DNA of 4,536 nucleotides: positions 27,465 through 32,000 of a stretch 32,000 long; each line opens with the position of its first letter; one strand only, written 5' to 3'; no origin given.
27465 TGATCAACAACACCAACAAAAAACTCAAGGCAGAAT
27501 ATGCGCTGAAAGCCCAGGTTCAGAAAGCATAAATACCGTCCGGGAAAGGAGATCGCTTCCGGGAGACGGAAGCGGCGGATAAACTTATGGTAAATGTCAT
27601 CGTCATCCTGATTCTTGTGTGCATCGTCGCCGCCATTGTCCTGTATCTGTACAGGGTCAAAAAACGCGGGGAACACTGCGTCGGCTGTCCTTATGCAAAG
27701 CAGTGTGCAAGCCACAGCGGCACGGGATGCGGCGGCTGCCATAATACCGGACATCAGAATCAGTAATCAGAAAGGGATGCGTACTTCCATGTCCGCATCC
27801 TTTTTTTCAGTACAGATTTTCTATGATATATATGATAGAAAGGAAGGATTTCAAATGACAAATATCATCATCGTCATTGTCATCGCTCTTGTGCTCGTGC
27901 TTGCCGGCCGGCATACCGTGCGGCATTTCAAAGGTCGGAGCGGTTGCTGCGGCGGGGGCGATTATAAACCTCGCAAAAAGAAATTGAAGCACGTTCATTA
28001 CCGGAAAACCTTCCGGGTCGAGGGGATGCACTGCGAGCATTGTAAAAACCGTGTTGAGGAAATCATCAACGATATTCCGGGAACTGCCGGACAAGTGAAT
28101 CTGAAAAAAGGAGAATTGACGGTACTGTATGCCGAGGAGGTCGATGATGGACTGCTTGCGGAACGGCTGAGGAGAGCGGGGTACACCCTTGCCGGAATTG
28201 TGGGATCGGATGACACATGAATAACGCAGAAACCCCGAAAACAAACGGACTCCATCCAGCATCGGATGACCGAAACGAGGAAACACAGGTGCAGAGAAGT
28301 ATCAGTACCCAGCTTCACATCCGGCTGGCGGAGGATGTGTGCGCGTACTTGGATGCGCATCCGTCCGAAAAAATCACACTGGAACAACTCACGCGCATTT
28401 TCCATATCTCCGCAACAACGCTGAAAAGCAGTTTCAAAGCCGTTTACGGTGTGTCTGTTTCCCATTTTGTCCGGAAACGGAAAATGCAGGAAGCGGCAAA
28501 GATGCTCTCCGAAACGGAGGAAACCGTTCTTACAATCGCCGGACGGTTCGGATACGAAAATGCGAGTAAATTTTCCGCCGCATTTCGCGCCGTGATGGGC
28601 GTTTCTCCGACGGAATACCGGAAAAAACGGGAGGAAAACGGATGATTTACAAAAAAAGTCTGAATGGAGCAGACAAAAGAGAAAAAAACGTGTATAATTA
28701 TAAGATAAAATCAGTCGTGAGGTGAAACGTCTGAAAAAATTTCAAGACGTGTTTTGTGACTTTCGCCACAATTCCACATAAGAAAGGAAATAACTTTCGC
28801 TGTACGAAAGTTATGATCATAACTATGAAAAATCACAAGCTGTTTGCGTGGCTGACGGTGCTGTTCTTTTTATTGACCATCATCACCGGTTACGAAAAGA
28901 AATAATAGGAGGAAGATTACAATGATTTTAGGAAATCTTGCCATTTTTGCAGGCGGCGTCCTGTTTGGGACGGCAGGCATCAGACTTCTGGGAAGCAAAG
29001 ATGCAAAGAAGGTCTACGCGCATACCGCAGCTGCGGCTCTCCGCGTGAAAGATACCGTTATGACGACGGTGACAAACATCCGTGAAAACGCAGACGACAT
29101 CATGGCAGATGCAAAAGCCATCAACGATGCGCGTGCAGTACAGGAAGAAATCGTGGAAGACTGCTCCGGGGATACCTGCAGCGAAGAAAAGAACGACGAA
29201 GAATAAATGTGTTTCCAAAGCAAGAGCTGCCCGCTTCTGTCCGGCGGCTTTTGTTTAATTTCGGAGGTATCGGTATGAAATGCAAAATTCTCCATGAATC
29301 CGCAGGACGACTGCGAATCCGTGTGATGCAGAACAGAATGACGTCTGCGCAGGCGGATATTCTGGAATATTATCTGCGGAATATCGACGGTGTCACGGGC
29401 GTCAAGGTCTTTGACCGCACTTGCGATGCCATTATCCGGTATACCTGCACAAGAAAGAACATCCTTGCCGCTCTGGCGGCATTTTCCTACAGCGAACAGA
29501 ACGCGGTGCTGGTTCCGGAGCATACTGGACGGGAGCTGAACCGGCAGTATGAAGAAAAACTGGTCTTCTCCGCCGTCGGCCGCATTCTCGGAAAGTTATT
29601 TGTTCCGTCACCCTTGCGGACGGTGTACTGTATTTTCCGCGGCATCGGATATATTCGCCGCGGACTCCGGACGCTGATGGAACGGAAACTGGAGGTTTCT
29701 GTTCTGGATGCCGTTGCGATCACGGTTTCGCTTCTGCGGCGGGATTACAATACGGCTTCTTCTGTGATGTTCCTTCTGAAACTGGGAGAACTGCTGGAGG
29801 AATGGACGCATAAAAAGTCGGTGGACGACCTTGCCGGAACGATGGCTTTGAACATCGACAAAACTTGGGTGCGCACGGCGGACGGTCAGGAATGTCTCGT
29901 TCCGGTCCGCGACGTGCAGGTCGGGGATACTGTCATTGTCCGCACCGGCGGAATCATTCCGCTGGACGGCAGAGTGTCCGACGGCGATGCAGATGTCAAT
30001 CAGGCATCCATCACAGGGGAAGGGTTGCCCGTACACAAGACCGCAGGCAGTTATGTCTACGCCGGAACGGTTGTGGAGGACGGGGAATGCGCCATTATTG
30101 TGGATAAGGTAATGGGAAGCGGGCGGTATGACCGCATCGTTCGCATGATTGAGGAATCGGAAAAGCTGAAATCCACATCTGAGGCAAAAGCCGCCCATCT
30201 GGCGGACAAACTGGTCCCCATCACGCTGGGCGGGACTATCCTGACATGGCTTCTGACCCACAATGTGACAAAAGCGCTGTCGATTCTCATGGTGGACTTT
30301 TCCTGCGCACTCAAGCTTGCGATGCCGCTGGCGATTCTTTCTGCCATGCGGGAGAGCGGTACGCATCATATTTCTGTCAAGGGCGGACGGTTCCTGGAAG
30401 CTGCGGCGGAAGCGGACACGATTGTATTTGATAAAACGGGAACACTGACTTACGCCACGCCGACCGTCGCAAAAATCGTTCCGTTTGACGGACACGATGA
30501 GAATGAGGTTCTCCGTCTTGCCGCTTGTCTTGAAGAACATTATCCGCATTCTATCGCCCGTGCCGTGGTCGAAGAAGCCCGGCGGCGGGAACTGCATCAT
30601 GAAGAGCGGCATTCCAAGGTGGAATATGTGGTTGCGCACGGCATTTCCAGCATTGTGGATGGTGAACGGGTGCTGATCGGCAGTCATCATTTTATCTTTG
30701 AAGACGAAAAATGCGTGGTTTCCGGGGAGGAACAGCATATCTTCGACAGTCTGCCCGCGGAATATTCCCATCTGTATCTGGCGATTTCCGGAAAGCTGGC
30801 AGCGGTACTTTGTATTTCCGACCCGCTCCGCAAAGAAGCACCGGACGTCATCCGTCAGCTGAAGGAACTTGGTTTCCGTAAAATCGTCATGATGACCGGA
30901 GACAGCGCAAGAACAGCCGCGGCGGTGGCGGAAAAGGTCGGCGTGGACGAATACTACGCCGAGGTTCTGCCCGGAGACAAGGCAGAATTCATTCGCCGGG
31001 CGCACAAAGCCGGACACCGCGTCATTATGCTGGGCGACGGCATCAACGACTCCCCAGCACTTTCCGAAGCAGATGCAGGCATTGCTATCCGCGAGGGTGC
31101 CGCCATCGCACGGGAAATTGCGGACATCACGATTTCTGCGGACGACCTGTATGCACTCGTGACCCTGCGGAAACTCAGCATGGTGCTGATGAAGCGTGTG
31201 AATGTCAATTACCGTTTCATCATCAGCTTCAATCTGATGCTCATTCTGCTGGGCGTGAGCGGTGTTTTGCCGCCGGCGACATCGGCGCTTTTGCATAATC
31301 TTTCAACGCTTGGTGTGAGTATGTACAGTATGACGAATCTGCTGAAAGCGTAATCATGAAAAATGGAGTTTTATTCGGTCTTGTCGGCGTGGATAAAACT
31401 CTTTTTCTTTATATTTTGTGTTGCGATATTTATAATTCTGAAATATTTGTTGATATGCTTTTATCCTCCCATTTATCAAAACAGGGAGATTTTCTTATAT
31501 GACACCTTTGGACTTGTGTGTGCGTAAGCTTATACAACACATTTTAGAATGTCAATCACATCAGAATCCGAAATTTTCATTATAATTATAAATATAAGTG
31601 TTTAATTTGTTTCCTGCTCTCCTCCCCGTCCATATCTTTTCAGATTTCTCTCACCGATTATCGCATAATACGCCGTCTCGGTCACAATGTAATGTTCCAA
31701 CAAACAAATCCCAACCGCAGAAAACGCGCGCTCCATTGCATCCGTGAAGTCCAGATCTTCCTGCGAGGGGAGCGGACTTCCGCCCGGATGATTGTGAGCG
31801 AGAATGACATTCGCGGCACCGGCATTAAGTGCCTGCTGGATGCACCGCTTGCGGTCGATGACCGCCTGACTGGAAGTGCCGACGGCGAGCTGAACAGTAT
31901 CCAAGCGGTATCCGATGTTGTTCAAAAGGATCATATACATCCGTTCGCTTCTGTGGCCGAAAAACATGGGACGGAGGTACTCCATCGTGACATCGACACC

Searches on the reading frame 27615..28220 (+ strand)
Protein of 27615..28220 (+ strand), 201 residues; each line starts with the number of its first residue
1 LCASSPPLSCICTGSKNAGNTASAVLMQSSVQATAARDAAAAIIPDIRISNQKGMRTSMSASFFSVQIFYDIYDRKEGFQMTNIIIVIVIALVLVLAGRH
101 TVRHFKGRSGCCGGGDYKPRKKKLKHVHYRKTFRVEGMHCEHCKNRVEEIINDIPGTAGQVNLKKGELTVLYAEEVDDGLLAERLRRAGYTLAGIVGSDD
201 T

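Call 35: search_protein_families(library=pfam, proteins=[window:27615-28220:+], max_evalue=1)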
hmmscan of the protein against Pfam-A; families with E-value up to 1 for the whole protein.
window:27615-28220:+ (201 aa): 2 families
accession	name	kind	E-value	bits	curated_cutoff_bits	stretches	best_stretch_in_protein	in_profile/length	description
PF00403.32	HMA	-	2e-11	44.6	24.8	1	132-191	1-62/62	Heavy-metal-associated domain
PF12669.12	FeoB_associated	-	0.00036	21.2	27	1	83-114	2-31/44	FeoB-associated Cys-rich membrane protein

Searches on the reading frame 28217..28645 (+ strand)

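Call 35: search_protein_families(library=pfam, proteins=[window:28217-28645:+], max_evalue=1)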
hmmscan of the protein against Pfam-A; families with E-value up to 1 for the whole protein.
window:28217-28645:+ (142 aa): 6 families
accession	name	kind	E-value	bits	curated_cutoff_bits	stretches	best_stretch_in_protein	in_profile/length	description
PF12833.13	HTH_18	-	4.9e-23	81.7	33.6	1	58-136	1-79/80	Helix-turn-helix domain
PF00165.29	HTH_AraC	-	8.9e-15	54.8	26.6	2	100-136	7-42/42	Bacterial regulatory helix-turn-helix proteins, AraC family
PF09873.14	DUF2100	-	0.075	13.3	23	1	24-132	8-112/210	Uncharacterized protein conserved in archaea (DUF2100)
PF05225.22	HTH_psq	-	0.12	12.5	20.4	1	45-74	13-37/45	helix-turn-helix, Psq domain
PF04545.22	Sigma70_r4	-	0.14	12.2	24.1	0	84-104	17-37/50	Sigma-70, region 4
PF12652.12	CotJB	-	0.21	12.3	29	1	39-78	15-53/76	CotJB protein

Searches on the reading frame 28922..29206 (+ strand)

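Call 35: search_protein_families(library=pfam, proteins=[window:28922-29206:+], max_evalue=1)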
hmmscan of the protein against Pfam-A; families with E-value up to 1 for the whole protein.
window:28922-29206:+ (94 aa): 1 family
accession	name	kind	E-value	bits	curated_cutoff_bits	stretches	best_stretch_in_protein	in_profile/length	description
PF19605.4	DUF6110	-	2.6e-33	114.4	26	1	6-82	3-81/85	Family of unknown function (DUF6110)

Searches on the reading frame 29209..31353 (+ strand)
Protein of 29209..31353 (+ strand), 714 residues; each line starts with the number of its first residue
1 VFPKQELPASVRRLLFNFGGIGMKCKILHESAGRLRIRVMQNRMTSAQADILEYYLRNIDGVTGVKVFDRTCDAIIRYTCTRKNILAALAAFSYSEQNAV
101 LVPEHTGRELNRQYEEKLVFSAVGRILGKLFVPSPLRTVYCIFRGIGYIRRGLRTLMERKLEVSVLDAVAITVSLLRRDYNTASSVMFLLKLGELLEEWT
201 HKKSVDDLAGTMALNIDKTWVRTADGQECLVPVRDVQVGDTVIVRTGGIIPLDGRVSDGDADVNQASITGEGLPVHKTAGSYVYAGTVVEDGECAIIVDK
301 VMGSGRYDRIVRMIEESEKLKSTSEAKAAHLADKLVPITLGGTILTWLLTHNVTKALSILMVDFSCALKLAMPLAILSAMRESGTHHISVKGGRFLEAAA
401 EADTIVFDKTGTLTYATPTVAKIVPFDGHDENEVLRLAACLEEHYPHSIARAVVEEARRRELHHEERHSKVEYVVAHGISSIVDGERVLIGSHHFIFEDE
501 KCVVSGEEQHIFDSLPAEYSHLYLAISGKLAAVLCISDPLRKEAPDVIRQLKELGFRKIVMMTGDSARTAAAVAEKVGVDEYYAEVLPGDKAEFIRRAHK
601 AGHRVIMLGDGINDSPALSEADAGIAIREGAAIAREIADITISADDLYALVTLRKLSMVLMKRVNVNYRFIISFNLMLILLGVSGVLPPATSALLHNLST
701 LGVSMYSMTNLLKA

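Call 15: search_protein_families(library=pfam, proteins=[window:29209-31353:+], max_evalue=0.001)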
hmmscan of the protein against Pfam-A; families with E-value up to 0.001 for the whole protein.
window:29209-31353:+ (714 aa): 3 families
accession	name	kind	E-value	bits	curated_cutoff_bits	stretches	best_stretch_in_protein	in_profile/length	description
PF00122.25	E1-E2_ATPase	-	8.4e-39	133.4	28.1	1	217-383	5-178/181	E1-E2 ATPase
PF00702.32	Hydrolase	-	2.9e-28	100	26.4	1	403-622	2-191/191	haloacid dehalogenase-like hydrolase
PF08282.18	Hydrolase_3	-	0.00018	21.7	20.9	0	603-643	204-244/255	haloacid dehalogenase-like hydrolase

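Call 39: find_encoding_contigs(protein=window:29209-31353:+, flank=10000, max_places=4)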
Protein window:29209-31353:+ (714 aa): no gene with exactly this product is on record in the collection.

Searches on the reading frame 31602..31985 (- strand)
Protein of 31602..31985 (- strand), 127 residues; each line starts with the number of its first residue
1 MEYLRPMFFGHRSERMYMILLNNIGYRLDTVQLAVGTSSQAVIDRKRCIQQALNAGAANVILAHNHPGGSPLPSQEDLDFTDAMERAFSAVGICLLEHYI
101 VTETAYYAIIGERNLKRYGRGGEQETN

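Call 35: search_protein_families(library=pfam, proteins=[window:31602-31985:-], max_evalue=1)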
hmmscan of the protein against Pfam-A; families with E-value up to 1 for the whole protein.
window:31602-31985:- (127 aa): 3 families
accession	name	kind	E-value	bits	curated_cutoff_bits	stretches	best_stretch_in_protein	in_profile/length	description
PF04002.20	RadC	-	2.6e-27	95.6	22.1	1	2-109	9-116/121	RadC-like JAB domain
PF14464.11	Prok-JAB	-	9.6e-05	22.7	25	1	39-85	51-94/114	Prokaryotic homologs of the JAB domain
PF02225.27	PA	-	0.041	14.5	23.9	1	42-92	31-86/95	PA domain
